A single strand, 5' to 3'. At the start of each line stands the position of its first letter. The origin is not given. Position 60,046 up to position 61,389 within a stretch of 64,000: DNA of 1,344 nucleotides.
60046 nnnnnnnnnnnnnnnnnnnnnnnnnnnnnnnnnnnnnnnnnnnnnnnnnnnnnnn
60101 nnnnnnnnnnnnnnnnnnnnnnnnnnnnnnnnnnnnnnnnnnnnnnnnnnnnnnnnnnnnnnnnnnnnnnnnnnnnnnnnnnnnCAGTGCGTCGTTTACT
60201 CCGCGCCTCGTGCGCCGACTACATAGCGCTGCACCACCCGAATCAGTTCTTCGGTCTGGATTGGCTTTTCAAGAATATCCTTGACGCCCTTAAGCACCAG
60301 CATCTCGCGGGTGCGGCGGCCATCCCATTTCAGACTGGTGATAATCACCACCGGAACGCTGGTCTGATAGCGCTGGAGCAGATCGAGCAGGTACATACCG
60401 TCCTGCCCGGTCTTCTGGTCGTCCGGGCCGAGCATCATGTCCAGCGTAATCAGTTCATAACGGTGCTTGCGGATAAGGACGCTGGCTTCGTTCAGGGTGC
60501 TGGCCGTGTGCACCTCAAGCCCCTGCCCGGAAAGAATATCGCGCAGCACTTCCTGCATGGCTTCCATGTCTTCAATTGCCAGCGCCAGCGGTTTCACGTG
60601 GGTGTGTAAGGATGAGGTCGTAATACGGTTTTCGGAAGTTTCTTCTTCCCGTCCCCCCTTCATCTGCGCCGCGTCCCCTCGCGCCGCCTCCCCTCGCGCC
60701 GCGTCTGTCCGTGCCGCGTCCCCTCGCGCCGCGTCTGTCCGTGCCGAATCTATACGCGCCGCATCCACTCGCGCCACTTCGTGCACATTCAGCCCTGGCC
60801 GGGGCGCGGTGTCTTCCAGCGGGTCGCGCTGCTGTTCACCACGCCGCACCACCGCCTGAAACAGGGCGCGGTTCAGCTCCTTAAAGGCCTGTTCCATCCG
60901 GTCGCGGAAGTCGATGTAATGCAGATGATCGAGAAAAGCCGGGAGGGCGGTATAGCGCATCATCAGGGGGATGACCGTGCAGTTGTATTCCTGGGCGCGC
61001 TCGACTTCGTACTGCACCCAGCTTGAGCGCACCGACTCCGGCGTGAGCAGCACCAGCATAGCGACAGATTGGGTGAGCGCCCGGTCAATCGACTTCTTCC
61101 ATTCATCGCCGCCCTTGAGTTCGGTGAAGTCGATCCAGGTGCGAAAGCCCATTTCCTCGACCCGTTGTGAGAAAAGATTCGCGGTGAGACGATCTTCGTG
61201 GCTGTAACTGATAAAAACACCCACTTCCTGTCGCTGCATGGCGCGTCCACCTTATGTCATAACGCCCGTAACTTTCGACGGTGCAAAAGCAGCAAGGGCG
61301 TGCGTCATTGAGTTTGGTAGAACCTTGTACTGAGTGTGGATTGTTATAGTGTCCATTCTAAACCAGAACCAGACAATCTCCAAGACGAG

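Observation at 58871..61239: TIR-domain / receiver fusion with slippage-prone repeat linker, in operon with a receiver-HEAT protein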

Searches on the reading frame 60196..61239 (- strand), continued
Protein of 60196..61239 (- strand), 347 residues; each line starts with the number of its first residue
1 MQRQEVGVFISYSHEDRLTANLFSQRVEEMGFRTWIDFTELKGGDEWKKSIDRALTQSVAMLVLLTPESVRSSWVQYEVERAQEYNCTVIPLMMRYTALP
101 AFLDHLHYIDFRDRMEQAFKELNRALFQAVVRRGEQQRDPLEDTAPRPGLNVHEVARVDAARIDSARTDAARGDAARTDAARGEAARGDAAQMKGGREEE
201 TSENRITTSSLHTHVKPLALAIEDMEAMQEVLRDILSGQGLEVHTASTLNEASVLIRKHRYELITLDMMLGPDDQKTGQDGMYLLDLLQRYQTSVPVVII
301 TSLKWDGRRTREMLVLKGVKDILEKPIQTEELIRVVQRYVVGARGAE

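Call 65: find_homologous_proteins(query=A2, max_evalue=1e-20)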
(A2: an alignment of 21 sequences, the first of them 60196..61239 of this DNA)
Query A2 (21 sequences) (347 aa, profile of the alignment): 36 proteins with E <= 1e-20 among 8000 candidates.
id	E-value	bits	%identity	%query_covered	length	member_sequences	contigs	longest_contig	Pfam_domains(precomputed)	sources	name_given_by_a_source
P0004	3.8e-117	409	44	98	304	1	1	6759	PF13676.12,PF00072.31,PF08937.17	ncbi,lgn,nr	ncbi:MAG TPA: TIR domain-containing protein [Phototrophicaceae bacterium]|nr:TIR domain-containing p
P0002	7.8e-115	401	89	100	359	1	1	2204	PF01582.26,PF13676.12,PF00072.31,PF08937.17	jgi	jgi:CheY-like chemotaxis protein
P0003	1.9e-114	400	49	100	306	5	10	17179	PF13676.12,PF00072.31,PF08937.17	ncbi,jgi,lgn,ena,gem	-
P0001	3.6e-114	399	100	100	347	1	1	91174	PF01582.26,PF13676.12,PF00072.31,PF08937.17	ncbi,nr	ncbi:MAG: TIR domain-containing protein [bacterium]|nr:TIR domain-containing protein [bacterium]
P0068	1.3e-112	394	41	99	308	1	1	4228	PF01582.26,PF13676.12,PF00072.31,PF08937.17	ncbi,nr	ncbi:MAG: TIR domain-containing protein [Anaerolineaceae bacterium]|nr:TIR domain-containing protein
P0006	1.7e-112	394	45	98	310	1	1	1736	PF13676.12,PF00072.31,PF08937.17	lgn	-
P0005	1.8e-112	393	45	100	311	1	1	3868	PF13676.12,PF00072.31,PF08937.17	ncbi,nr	ncbi:MAG: TIR domain-containing protein [Chitinophagaceae bacterium]|nr:TIR domain-containing protei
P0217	1.8e-109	384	53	38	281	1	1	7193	PF01582.26,PF13676.12,PF00072.31,PF08937.17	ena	-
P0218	1.8e-109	384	41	98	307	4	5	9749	PF13676.12,PF00072.31,PF08937.17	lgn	-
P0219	6.9e-108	378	41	98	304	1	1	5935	PF01582.26,PF13676.12,PF00072.31,PF08937.17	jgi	jgi:CheY-like chemotaxis protein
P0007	2.9e-107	376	41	97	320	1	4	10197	PF13676.12,PF00072.31,PF08937.17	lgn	-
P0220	4.8e-106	372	41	98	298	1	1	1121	PF13676.12,PF00072.31,PF08937.17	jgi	jgi:CheY-like chemotaxis protein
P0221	5.2e-104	366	42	98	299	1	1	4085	PF13676.12,PF00072.31,PF08937.17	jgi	-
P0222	1.5e-100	354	51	37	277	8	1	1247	PF13676.12,PF00072.31,PF08937.17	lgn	-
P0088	1.9e-88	315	41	36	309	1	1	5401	PF13676.12,PF00072.31,PF08937.17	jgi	-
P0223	7.7e-43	165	36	34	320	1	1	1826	PF01582.26,PF13676.12,PF08937.17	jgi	jgi:hypothetical protein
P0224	8.2e-43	165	34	33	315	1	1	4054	PF01582.26,PF13676.12,PF08937.17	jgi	jgi:hypothetical protein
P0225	1.7e-41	161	35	34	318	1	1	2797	PF01582.26,PF13676.12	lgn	-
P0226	2.0e-37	147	31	34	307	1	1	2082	PF01582.26,PF13676.12,PF08937.17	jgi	jgi:hypothetical protein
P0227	4.9e-32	129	31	34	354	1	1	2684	PF01582.26,PF13676.12,PF08937.17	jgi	jgi:serine/threonine-protein kinase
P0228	2.9e-29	120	34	31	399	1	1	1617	PF01582.26,PF03781.23,PF13676.12,PF08937.17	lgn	-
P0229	4.9e-29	120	32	31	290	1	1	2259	PF01582.26,PF13676.12,PF08937.17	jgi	jgi:hypothetical protein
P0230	2.9e-28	117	33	31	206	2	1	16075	PF01582.26,PF13676.12,PF08937.17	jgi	-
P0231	1.7e-27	115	34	34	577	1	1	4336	PF23271.2,PF00514.30,PF22646.3,PF12755.14,PF02985.29,PF11838.15,PF13676.12,PF05004.20,PF20926.4,PF25786.1,PF03130.23,PF13513.13,PF13646.13,PF23227.2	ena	-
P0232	2.3e-27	114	32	31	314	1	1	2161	PF01582.26,PF13676.12,PF08937.17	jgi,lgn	-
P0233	5.8e-27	113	39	25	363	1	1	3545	PF13676.12,PF08937.17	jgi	jgi:hypothetical protein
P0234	3.7e-24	104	30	43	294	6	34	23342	PF01582.26,PF13676.12,PF08937.17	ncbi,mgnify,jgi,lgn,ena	mgnify:CR=1 FL=1|jgi:hypothetical protein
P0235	5.0e-24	103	28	43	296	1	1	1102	PF01582.26,PF13676.12,PF08937.17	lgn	-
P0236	8.5e-24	102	32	27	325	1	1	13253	PF13676.12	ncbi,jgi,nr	ncbi:MAG: toll/interleukin-1 receptor domain-containing protein [Anaerolineae bacterium]|jgi:hypothe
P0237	1.6e-23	102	32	34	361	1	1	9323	PF13676.12,PF08937.17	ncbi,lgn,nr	ncbi:MAG: toll/interleukin-1 receptor domain-containing protein [Anaerolineae bacterium]|nr:toll/int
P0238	8.0e-23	99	28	35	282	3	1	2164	PF01582.26,PF08357.17,PF13676.12,PF08937.17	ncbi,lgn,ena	ncbi:MAG: toll/interleukin-1 receptor domain-containing protein [Spirochaetota bacterium]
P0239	5.2e-22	97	29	30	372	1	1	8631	PF13676.12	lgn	-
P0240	1.7e-21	95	31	31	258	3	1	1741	PF13676.12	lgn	-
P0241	1.7e-21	95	28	35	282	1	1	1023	PF01582.26,PF13676.12,PF08937.17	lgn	-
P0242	2.8e-21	94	31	34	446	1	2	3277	PF01582.26,PF13289.13,PF13676.12,PF08937.17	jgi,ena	-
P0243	5.2e-21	93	25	50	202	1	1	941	PF01582.26,PF13676.12,PF08937.17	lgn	-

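Call 73: find_related_loci(query=A1, collection=metagenome_contigs, flank=8000)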
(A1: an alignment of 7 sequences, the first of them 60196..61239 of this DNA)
Query A1 (347 aa) in metagenome_contigs; peptide patterns used: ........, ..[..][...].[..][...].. (x = any residue, [..] = any of these).
237 stretches matched a pattern; 100 encode a relative of the query (tblastn E <= 1e-3); the best 80 are kept; 80 distinct loci.
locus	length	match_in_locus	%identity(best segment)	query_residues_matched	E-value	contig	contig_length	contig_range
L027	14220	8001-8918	49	1-347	3e-99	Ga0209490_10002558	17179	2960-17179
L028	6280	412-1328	46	1-347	1e-82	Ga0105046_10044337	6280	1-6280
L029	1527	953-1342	46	6-137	5e-33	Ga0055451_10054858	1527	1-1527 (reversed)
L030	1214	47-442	34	8-139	4e-23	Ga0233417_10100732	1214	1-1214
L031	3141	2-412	38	8-139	2e-20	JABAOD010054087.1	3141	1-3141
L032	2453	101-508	27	4-132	9e-17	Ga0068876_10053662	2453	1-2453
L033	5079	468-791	32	8-111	2e-15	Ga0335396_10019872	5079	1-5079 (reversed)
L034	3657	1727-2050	32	8-111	2e-15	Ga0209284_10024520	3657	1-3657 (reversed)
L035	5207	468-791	32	8-111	2e-15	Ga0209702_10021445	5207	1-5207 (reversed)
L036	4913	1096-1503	27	3-131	6e-15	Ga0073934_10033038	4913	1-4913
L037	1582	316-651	32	2-112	1e-13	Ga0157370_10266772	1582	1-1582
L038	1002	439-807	30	7-122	2e-13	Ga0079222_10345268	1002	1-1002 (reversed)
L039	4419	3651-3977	30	1-109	4e-13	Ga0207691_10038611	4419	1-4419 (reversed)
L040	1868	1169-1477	31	1-103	2e-12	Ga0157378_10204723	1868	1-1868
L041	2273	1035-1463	23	3-138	6e-12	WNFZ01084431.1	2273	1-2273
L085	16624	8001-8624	32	5-325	6e-7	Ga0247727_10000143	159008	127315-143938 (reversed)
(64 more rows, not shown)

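Call 74: find_related_loci(query=A1, collection=viral_contigs, flank=8000)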
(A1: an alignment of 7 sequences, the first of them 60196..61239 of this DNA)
Query A1 (347 aa) in viral_contigs; peptide patterns used: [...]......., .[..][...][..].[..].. (x = any residue, [..] = any of these).
35 stretches matched a pattern, but none encodes a relative of the query by tblastn (E <= 1e-3).

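Call 76: search_protein_families(library=pfam, proteins=[L085:5731-7932:+, L085:7878-8816:+, L017:3832-6381:+, L025:4607-5122:+, L025:5922-6650:+, L020:1326-2426:+], max_evalue=0.001)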
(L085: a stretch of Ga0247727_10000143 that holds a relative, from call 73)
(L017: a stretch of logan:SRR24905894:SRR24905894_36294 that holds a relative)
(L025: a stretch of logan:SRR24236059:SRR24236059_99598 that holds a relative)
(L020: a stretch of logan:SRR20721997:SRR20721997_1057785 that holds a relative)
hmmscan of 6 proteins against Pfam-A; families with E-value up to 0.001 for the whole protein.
L085:5731-7932:+ (734 aa): 6 families
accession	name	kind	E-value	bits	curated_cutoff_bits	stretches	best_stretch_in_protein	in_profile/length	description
PF13185.12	GAF_2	-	2.1e-22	80.2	28.6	2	33-169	2-133/136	GAF domain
PF01590.32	GAF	-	2.4e-20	73.9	22.4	2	35-169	2-131/133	GAF domain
PF02518.31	HATPase_c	-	1.9e-17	64.2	26.4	1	485-593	3-110/111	Histidine kinase-, DNA gyrase B-, and HSP90-like ATPase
PF00072.30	Response_reg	-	1.2e-15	58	30.2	1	613-717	1-99/111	Response regulator receiver domain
PF13492.12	GAF_3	-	3.2e-14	53.9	27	1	35-169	2-125/129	GAF domain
PF13581.12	HATPase_c_2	-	0.00029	21.3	27.4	1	458-568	5-111/127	Histidine kinase-like ATPase domain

L085:7878-8816:+ (313 aa): 3 families
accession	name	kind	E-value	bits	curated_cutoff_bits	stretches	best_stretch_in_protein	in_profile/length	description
PF13676.11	TIR_2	-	3.2e-25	89.4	28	1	178-300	1-121/122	TIR domain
PF00072.30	Response_reg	-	3.7e-12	46.8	30.2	1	41-145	1-100/111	Response regulator receiver domain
PF01582.25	TIR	-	9.1e-12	45.6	21.3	1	175-250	1-77/179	TIR domain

L017:3832-6381:+ (849 aa): 12 families
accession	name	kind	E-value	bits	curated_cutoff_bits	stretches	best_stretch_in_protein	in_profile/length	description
PF13646.12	HEAT_2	-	2.6e-59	197.9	27.7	5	693-759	2-69/88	HEAT repeats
PF02985.28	HEAT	-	2.4e-31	105.2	23.5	0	692-719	2-29/31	HEAT repeat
PF00072.30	Response_reg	-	5.7e-24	84.9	30.2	1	4-116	1-111/111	Response regulator receiver domain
PF03130.22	HEAT_PBS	-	1.2e-18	65.8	20.9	0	250-276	1-27/27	PBS lyase HEAT-like repeat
PF13513.12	HEAT_EZ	-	2.3e-18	66.7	27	0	420-446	27-53/55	HEAT-like repeat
PF21581.3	SCD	-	4.9e-10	40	27.5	0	510-540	26-56/75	Stromalin conservative domain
PF12755.13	Vac14_Fab1_bd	-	1.8e-07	32.1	22.1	0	473-507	17-51/97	Vacuolar 14 Fab1-binding region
PF22646.2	PPP2R1A-like_HEAT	-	2.5e-06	28.2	27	0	511-556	4-53/78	PPP2R1A-like HEAT repeat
PF12765.13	Cohesin_HEAT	-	4.4e-05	24.2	21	0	239-255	23-39/42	HEAT repeat associated with sister chromatid cohesion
PF01347.28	Vitellogenin_N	-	0.00014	21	24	0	695-748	467-523/590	Lipoprotein amino terminal region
PF18991.6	DUF5724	-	0.00025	19.7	25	1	288-420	421-554/1214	Family of unknown function (DUF5724)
PF21040.3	CEP104-like_TOG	-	0.00067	20.4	24.3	0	480-505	182-207/208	Centrosomal protein CEP104-like, TOG domain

L025:4607-5122:+ (171 aa): 1 family
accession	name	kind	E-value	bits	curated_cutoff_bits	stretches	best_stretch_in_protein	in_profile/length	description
PF00072.30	Response_reg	-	7.8e-16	58.7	30.2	1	51-161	2-110/111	Response regulator receiver domain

L025:5922-6650:+ (242 aa): 2 families
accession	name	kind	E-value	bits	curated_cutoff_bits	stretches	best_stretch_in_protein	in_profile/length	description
PF13646.12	HEAT_2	-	6e-11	42.9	27.7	1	88-140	6-59/88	HEAT repeats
PF02985.28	HEAT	-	7.9e-05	23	23.5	0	147-169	4-26/31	HEAT repeat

L020:1326-2426:+ (366 aa): 1 family
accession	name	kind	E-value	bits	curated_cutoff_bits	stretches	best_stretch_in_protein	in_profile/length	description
PF01734.28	Patatin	-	1e-23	85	27.7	1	13-193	1-187/191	Patatin-like phospholipase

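Call 80: search_protein_families(library=padloc, proteins=[L001:12555-13763:-, L001:5647-6432:+, L001:6441-7235:+, L020:394-1236:+, L020:1326-2426:+, L026:7538-8446:-, L026:2990-3991:+, L026:2120-2884:+, L008:4065-5078:+], max_evalue=0.001)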
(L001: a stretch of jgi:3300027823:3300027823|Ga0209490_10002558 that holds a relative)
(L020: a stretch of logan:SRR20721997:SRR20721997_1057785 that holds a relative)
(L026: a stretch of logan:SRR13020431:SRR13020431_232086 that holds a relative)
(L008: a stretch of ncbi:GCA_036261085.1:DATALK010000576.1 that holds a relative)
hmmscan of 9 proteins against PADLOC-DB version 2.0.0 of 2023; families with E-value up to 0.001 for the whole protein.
L001:12555-13763:- (402 aa): 0 families

L001:5647-6432:+ (261 aa): 0 families

L001:6441-7235:+ (264 aa): 0 families

L020:394-1236:+ (280 aa): 0 families

L020:1326-2426:+ (366 aa): 3 families
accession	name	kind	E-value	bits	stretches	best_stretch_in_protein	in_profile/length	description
PDLC00758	Effector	-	9.5e-40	134.9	1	11-267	7-261/331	Phospholipase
PDLC00757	Effector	-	8.1e-36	122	1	9-253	9-250/331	Phospholipase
PDLC00755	Effector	-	1.3e-18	65.2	1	10-84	11-84/311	Phospholipase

L026:7538-8446:- (302 aa): 0 families

L026:2990-3991:+ (333 aa): 0 families

L026:2120-2884:+ (254 aa): 0 families

L008:4065-5078:+ (337 aa): 0 families

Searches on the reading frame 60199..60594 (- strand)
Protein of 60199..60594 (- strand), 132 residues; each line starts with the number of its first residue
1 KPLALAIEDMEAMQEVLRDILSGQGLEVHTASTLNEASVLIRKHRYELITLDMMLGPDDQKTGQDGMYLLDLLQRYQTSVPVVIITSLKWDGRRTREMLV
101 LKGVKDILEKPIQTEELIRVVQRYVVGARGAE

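Call 69: search_solved_structures(query=window:60199-60594:-, max_evalue=0.001, show_alignments=2)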
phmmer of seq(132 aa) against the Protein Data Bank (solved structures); distinct sequences matched with E-value up to 0.001: 31.
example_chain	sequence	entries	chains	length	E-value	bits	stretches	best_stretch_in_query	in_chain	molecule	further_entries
4d6x_A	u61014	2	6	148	7.7e-08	35.6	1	5-124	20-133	BACTERIAL REGULATORY, FIS FAMILY PROTEIN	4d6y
5m7n_A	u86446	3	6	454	7.1e-07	32.5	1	5-125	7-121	Nitrogen assimilation regulatory protein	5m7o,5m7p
4q7e_A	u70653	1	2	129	1.1e-06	31.9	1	1-124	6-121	Response regulator of a two component regulatory system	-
1zit_A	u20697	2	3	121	1.8e-06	31.1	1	4-121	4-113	transcriptional regulator (NtrC family)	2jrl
7qz2_A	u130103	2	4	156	7.7e-06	29.1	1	2-125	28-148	Histidine kinase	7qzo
3w9s_A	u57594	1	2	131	8.4e-06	29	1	5-119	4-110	OmpR family response regulator in two-component regulatory system with BasS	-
9g85_A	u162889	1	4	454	9e-06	28.9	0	5-117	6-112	Response regulator PleD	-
9g86_A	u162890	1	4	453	9.1e-06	28.9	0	5-117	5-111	Response regulator PleD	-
7w9h_A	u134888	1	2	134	9.3e-06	28.9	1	5-128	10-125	Response regulator protein FleR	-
2wb4_A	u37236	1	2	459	9.4e-06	28.8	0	5-117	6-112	DIGUANYLATE CYCLASE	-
1w25_A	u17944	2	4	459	9.5e-06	28.8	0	5-117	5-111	STALKED-CELL DIFFERENTIATION CONTROLLING PROTEIN | RESPONSE REGULATOR PLED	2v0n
1zh2_A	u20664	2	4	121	9.8e-06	28.8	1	5-117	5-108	KDP operon transcriptional regulatory protein kdpE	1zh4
6ont_A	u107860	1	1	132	1e-05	28.7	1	2-120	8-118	Two-component response regulator 1452 receiver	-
3f6p_A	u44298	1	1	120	1.2e-05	28.4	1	5-121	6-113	Transcriptional regulatory protein yycF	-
2zwm_A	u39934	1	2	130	1.6e-05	28.1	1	5-121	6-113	Transcriptional regulatory protein yycF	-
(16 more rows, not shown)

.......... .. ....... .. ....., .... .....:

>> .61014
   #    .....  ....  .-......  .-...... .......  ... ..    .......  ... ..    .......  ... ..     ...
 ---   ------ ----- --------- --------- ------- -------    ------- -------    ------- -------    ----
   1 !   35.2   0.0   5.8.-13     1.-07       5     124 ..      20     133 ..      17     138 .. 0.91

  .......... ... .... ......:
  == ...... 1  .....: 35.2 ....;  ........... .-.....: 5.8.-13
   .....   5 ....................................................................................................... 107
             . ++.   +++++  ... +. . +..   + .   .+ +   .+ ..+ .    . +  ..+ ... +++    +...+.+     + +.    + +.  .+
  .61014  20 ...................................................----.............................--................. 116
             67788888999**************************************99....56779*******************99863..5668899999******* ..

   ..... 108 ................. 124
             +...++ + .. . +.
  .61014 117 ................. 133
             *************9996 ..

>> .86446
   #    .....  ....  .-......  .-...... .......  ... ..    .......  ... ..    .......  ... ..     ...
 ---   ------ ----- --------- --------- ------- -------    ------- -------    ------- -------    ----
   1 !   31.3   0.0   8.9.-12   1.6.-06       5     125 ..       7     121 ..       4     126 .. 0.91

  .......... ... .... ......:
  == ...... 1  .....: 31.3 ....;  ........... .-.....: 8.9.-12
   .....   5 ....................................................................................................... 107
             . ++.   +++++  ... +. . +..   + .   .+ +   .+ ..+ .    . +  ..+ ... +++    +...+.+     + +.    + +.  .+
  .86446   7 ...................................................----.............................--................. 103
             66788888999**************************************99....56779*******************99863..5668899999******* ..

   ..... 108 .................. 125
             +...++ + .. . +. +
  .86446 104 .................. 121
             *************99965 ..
